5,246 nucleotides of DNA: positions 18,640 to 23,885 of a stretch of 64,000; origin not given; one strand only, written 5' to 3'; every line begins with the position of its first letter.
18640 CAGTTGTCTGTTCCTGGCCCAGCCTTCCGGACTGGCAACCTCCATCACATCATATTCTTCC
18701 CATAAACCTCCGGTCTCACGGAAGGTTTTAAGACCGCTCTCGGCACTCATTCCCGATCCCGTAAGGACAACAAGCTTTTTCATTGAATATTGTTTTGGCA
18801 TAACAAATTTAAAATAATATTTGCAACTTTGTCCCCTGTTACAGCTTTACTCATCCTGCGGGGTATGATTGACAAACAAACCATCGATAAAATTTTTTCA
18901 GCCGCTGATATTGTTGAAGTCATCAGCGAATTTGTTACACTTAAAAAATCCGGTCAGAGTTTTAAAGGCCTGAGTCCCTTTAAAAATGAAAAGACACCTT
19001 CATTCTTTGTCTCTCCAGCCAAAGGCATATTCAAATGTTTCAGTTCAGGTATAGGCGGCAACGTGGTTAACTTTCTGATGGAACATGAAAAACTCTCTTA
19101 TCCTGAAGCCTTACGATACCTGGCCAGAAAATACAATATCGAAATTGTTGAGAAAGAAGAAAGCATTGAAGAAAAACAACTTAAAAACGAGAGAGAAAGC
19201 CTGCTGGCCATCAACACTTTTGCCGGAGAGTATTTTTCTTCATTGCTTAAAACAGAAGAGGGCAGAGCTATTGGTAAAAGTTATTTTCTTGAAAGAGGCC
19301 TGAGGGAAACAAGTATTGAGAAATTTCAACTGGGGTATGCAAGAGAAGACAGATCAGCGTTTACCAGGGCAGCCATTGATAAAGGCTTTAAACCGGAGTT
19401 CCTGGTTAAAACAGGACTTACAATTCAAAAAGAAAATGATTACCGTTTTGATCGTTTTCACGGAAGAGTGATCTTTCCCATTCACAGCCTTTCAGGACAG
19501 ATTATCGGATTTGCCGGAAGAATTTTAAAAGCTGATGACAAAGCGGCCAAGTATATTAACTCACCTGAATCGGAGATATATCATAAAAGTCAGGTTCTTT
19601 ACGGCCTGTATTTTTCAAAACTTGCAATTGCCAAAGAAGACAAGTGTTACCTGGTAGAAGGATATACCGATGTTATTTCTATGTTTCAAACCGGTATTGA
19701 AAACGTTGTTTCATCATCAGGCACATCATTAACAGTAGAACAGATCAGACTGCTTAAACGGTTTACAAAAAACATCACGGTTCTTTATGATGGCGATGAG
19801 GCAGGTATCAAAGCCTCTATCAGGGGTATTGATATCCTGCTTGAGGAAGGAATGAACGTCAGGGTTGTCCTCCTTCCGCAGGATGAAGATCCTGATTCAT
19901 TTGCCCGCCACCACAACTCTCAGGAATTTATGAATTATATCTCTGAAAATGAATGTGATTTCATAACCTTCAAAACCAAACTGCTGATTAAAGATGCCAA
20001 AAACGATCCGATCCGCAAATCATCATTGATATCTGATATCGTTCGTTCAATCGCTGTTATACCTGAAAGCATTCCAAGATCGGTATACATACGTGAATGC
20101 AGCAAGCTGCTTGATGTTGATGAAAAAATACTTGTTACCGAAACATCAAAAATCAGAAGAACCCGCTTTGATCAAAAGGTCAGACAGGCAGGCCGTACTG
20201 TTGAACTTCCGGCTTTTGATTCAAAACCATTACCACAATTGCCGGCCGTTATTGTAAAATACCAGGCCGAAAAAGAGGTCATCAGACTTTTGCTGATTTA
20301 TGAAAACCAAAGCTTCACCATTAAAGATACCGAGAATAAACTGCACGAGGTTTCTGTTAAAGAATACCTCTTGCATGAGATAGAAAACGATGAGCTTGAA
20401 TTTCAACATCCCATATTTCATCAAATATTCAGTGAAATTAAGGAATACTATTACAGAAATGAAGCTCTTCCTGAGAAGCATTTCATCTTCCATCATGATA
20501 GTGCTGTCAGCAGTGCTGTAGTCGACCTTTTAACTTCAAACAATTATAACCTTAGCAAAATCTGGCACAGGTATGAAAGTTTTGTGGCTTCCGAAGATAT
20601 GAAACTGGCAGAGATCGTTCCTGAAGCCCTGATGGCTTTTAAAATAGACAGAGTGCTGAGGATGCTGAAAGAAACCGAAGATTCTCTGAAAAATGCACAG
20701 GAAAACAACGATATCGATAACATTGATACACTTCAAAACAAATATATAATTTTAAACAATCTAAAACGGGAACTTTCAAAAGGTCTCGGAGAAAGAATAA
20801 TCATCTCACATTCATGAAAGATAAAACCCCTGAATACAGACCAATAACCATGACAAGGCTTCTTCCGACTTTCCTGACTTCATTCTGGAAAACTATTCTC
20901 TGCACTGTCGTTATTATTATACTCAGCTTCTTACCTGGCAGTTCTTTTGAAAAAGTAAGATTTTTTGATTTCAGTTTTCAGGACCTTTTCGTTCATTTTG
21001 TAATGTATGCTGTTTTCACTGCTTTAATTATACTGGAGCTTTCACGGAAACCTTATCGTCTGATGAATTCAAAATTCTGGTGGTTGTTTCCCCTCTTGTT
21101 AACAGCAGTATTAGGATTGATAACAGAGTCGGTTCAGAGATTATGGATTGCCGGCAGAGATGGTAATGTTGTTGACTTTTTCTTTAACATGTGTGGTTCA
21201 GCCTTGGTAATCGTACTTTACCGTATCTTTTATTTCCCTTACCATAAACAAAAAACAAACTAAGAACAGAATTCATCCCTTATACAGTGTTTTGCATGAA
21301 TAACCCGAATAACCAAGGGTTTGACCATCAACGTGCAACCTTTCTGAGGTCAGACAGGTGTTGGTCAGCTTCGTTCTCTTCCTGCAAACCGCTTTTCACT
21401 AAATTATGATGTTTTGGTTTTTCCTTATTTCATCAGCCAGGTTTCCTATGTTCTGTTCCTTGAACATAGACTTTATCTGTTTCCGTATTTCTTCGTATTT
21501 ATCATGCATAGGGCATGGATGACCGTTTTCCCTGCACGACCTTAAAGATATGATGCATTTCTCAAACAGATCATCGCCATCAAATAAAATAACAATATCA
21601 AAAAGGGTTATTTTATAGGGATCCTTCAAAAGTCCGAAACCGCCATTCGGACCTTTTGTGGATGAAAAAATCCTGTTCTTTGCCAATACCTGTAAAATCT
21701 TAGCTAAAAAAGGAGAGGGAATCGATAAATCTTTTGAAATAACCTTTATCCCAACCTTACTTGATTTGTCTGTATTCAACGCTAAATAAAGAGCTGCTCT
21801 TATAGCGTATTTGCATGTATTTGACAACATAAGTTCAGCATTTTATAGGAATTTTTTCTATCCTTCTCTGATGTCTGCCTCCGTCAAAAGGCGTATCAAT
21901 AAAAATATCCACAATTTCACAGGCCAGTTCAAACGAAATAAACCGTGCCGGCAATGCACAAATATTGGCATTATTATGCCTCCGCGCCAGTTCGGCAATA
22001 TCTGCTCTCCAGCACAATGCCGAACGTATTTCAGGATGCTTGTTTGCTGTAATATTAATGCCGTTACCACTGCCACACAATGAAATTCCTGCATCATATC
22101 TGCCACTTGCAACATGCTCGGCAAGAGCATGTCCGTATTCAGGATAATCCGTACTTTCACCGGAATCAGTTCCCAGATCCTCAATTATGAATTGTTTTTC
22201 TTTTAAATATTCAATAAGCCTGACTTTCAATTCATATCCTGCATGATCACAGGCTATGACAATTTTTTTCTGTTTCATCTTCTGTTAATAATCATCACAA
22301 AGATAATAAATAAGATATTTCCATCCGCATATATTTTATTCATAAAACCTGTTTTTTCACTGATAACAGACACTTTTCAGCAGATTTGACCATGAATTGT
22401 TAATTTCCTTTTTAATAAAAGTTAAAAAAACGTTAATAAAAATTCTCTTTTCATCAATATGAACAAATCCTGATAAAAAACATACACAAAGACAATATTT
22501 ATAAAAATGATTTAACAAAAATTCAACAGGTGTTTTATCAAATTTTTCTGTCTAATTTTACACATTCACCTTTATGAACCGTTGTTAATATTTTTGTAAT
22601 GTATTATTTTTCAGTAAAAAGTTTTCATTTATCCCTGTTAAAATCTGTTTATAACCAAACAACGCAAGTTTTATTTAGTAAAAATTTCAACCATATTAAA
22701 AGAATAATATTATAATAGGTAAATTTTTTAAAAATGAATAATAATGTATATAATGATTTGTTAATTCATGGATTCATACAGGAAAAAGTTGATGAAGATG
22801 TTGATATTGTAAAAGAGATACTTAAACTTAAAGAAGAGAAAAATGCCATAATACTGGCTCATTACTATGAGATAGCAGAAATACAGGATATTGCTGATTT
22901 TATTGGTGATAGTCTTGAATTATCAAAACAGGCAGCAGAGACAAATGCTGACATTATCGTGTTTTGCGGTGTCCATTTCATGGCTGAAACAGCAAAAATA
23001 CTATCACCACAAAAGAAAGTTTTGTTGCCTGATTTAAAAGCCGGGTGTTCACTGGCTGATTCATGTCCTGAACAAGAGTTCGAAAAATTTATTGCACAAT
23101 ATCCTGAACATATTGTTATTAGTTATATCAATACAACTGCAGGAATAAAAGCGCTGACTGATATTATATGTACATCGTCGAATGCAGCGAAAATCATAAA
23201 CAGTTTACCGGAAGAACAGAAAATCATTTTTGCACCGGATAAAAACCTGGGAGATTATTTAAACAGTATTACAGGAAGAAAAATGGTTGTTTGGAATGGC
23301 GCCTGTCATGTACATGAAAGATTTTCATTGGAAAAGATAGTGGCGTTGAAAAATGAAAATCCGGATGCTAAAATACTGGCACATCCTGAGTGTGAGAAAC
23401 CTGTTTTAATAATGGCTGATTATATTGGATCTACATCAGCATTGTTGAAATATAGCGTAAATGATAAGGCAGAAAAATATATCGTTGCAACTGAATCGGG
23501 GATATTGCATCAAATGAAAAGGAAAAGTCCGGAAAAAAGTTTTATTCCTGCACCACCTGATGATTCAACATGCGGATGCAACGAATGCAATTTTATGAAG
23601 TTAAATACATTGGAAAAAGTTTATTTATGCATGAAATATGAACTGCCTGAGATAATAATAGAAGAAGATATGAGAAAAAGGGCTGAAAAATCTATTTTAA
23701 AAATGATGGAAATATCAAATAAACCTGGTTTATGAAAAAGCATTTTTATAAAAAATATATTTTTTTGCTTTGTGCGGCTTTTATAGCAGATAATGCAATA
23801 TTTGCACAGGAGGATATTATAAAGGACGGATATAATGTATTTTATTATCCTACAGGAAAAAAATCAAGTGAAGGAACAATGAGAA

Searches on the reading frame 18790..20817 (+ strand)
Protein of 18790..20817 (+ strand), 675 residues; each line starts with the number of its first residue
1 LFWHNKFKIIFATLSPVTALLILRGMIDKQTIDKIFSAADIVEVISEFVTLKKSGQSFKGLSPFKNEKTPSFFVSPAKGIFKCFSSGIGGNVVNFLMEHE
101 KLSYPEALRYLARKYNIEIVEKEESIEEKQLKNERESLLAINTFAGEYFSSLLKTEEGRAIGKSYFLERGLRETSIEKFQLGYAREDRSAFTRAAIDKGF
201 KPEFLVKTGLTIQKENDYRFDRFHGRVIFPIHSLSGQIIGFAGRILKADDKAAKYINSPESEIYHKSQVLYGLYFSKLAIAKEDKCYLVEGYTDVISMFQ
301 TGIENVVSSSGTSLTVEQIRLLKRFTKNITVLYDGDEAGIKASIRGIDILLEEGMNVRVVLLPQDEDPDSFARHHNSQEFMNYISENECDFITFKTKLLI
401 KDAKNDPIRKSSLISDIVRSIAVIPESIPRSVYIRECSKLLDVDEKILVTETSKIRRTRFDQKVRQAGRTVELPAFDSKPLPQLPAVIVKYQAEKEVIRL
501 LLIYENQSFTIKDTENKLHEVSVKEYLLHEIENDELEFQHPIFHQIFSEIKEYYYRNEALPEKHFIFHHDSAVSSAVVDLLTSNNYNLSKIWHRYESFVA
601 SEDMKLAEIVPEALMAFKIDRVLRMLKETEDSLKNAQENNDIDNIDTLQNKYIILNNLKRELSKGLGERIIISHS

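Call 11: search_protein_families(library=pfam, proteins=[window:18790-20817:+])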
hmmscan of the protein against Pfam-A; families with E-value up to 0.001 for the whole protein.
window:18790-20817:+ (675 aa): 7 families
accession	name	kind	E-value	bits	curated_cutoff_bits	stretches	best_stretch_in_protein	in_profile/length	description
PF08275.17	DNAG_N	-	2.8e-36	124.9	26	1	148-275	1-126/128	DNA primase catalytic core, N-terminal domain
PF01807.25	Zn_ribbon_DnaG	-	2.7e-31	107.7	24.9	1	28-122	2-96/98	CHC2 zinc finger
PF13155.12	Toprim_2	-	3.4e-23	82.2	22.1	1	287-371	1-87/88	Toprim-like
PF13662.12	Toprim_4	-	3.7e-17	62.8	25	1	286-360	3-84/85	Toprim domain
PF01751.28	Toprim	-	1.3e-10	41.7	23.1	1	287-357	3-91/96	Toprim domain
PF10410.14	DnaB_bind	-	1.8e-05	25.3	20.6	1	405-445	15-55/56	DnaB-helicase binding domain of primase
PF13362.12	Toprim_3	-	0.00017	22.4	27.2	1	287-375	3-92/95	Toprim domain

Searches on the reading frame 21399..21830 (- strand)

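Call 11: search_protein_families(library=pfam, proteins=[window:21399-21830:-])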
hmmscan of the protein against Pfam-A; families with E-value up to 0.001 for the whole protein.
window:21399-21830:- (143 aa): 1 family
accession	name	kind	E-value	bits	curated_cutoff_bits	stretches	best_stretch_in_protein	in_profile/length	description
PF02082.26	Rrf2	-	5.1e-25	88.6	30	1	2-133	1-131/132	Iron-dependent Transcriptional regulator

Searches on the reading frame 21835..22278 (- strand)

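Call 11: search_protein_families(library=pfam, proteins=[window:21835-22278:-])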
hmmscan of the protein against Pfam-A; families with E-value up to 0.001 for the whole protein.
window:21835-22278:- (147 aa): 1 family
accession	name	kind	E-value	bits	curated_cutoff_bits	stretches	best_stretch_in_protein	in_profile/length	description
PF02502.23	LacAB_rpiB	-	2.7e-55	186.6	24.7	1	6-143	1-138/138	Ribose/Galactose Isomerase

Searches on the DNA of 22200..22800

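Call 59: search_rna_families(source=window, start=22200, end=22800, threshold=evalue, max_evalue=10)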
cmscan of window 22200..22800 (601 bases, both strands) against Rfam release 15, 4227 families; matches with E-value up to 10: 4.
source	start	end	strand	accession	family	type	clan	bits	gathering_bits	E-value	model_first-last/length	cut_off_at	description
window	22218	22336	-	RF02856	30_292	Gene; sRNA;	-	19.2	112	0.6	1-115/115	no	Leptospira sRNA 30_292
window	22650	22707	+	RF01711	Lnt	Cis-reg;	-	18.4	55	4.5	1-63/63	no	Lnt RNA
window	22355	22420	+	RF00049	SNORD36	Gene; snRNA; snoRNA; CD-box;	CL00051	18.3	30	4.1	1-77/77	no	Small nucleolar RNA SNORD36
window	22265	22302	-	RF01281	snoR35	Gene; snRNA; snoRNA; CD-box;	CL00053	13.2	40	4.2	1-81/81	no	Small nucleolar RNA snoR35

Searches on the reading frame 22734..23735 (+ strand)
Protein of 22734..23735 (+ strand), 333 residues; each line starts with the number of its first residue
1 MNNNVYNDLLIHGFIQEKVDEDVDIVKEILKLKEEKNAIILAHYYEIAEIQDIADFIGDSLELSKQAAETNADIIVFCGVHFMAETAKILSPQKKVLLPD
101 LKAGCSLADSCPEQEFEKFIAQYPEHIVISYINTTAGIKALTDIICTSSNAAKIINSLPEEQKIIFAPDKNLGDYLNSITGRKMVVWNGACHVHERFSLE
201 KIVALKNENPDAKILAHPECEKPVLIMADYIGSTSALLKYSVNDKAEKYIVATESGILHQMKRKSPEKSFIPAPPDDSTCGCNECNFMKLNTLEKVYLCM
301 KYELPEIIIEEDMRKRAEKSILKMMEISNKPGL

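Call 5: find_encoding_contigs(protein=window:22734-23735:+, flank=10000, max_places=6)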
Protein window:22734-23735:+ (333 aa): 1 contig read that carries it; 1 place shown.
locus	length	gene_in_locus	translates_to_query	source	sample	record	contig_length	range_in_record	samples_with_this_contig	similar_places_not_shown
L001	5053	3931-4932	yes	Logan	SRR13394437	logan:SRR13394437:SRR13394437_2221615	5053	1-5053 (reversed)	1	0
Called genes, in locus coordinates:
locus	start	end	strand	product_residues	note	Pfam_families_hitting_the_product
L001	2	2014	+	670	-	?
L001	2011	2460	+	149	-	-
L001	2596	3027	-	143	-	PF02082:Rrf2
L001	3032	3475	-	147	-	PF02502:LacAB_rpiB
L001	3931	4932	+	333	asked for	PF02445:NadA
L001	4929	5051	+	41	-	?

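Call 10: search_protein_families(library=pfam, proteins=[window:22734-23735:+])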
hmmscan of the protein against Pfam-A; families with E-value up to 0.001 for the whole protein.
window:22734-23735:+ (333 aa): 1 family
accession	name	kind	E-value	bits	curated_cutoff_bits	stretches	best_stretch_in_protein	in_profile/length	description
PF02445.21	NadA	-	5.1e-122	407.1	27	1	27-326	1-295/295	Quinolinate synthetase A protein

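Call 41: find_homologous_proteins(query=window:22734-23735:+, max_evalue=1e-60)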
Query window:22734-23735:+ (333 aa): 8000 proteins with E <= 1e-60 among 8000 candidates; the best 120 are listed.
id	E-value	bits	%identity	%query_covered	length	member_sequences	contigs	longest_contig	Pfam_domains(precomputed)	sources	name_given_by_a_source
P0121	1.2e-217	739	100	100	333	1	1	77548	PF02445.22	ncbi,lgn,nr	ncbi:MAG: quinolinate synthase NadA [Bacteroidales bacterium]|nr:quinolinate synthase NadA [Bacteroi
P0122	1.5e-176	604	77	100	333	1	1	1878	PF02445.22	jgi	jgi:quinolinate synthase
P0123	1.8e-176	604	77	98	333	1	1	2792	PF02445.22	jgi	jgi:quinolinate synthase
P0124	7.2e-174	596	77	100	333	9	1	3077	PF02445.22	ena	-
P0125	1.0e-173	595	77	100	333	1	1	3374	PF02445.22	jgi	jgi:quinolinate synthase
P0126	2.1e-173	594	77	100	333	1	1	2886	PF02445.22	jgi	-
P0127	3.1e-173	594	76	100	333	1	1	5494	PF02445.22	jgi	jgi:quinolinate synthase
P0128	4.5e-173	593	77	100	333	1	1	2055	PF02445.22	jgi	-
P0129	1.7e-172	591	75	100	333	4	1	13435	PF02445.22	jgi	jgi:quinolinate synthase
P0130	2.7e-171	587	75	100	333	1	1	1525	PF02445.22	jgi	-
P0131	4.4e-171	586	76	100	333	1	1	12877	PF02445.22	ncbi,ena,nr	ncbi:MAG: quinolinate synthase [Bacteroidetes bacterium]|nr:quinolinate synthase [Bacteroidota bacte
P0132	4.5e-171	586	76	100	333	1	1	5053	PF02445.22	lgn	-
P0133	4.8e-171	586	76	100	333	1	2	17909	PF02445.22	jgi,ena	jgi:quinolinate synthase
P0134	1.4e-170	585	75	100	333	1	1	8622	PF02445.22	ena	-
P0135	1.5e-170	585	75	100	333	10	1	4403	PF02445.22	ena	-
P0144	2.2e-167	574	73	100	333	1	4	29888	PF02445.22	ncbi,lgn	-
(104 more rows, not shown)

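Call 42: find_encoding_contigs(protein=P0144, flank=10000, max_places=2)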
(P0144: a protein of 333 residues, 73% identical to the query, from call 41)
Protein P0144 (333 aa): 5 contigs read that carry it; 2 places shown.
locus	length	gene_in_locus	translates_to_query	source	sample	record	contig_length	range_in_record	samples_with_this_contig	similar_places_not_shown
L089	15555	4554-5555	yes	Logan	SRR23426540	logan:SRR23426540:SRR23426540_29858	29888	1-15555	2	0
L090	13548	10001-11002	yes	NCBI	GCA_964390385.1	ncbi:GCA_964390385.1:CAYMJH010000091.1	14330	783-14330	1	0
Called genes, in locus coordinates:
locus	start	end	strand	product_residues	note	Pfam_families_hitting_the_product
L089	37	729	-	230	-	PF02146:SIR2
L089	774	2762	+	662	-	PF01807:Zn_ribbon_DnaG, PF08275:DNAG_N, PF01751:Toprim, PF13155:Toprim_2, PF13362:Toprim_3 (weak), PF13662:Toprim_4, PF28534:DUF8430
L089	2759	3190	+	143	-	PF04892:VanZ-LLP1 (weak)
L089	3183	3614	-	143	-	PF02082:Rrf2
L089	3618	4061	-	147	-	PF02502:LacAB_rpiB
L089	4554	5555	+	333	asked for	PF02445:NadA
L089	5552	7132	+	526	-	PF07661:MORN_2 (faint)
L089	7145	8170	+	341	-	PF06068:TIP49 (faint), PF03215:Rad17 (faint), PF05496:RuvB_N, PF13191:AAA_16 (faint), PF00004:AAA, PF07728:AAA_5 (weak), PF17864:AAA_lid_4, PF05491:WHD_RuvB, +1 more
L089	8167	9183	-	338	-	PF02912:Phe_tRNA-synt_N, PF01409:tRNA-synt_2d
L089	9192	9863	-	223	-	PF00160:Pro_isomerase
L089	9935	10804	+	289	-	PF01370:Epimerase, PF08338:DUF1731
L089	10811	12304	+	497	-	PF01943:Polysacc_synt, PF13440:Polysacc_synt_3 (weak)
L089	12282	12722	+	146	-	PF22769:DCD, PF00692:dUTPase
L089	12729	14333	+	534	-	PF12569:NatA_aux_su (faint), PF12895:ANAPC3 (faint), PF13429:TPR_15 (faint), PF14559:TPR_19 (faint), PF00515:TPR_1 (faint), PF07719:TPR_2 (faint), PF13424:TPR_12 (faint), PF23914:TPR_CcmH_CycH (weak), +7 more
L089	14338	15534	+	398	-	PF01551:Peptidase_M23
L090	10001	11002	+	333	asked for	PF02445:NadA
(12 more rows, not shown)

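Call 43: find_encoding_contigs(protein=P0133, flank=10000, max_places=2)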
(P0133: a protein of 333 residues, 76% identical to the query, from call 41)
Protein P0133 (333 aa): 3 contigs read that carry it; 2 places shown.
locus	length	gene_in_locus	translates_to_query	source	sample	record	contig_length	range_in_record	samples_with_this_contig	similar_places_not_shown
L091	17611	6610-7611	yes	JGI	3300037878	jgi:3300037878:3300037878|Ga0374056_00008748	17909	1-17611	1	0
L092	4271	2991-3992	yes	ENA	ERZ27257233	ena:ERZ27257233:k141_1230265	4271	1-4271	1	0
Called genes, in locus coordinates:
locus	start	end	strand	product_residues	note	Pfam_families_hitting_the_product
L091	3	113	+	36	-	?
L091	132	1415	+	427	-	PF07670:Gate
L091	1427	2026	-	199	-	PF13505:OMP_b-brl, PF13568:OMP_b-brl_2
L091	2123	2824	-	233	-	PF02146:SIR2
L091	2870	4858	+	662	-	PF01807:Zn_ribbon_DnaG, PF08275:DNAG_N, PF01751:Toprim, PF13155:Toprim_2, PF13362:Toprim_3 (faint), PF13662:Toprim_4, PF28534:DUF8430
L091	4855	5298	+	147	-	PF04892:VanZ-LLP1 (weak)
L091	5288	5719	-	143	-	PF02082:Rrf2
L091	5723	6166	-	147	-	PF02502:LacAB_rpiB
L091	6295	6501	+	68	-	-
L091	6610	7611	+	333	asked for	PF02445:NadA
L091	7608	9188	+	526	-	PF07661:MORN_2 (faint)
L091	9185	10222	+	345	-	PF03215:Rad17 (weak), PF06068:TIP49 (faint), PF01078:Mg_chelatase (faint), PF05496:RuvB_N, PF20720:nSTAND3 (faint), PF00004:AAA, PF17864:AAA_lid_4, PF05491:WHD_RuvB, +1 more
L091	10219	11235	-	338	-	PF02912:Phe_tRNA-synt_N, PF01409:tRNA-synt_2d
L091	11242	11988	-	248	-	PF00160:Pro_isomerase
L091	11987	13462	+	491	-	PF01943:Polysacc_synt, PF13440:Polysacc_synt_3 (faint)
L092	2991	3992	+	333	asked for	PF02445:NadA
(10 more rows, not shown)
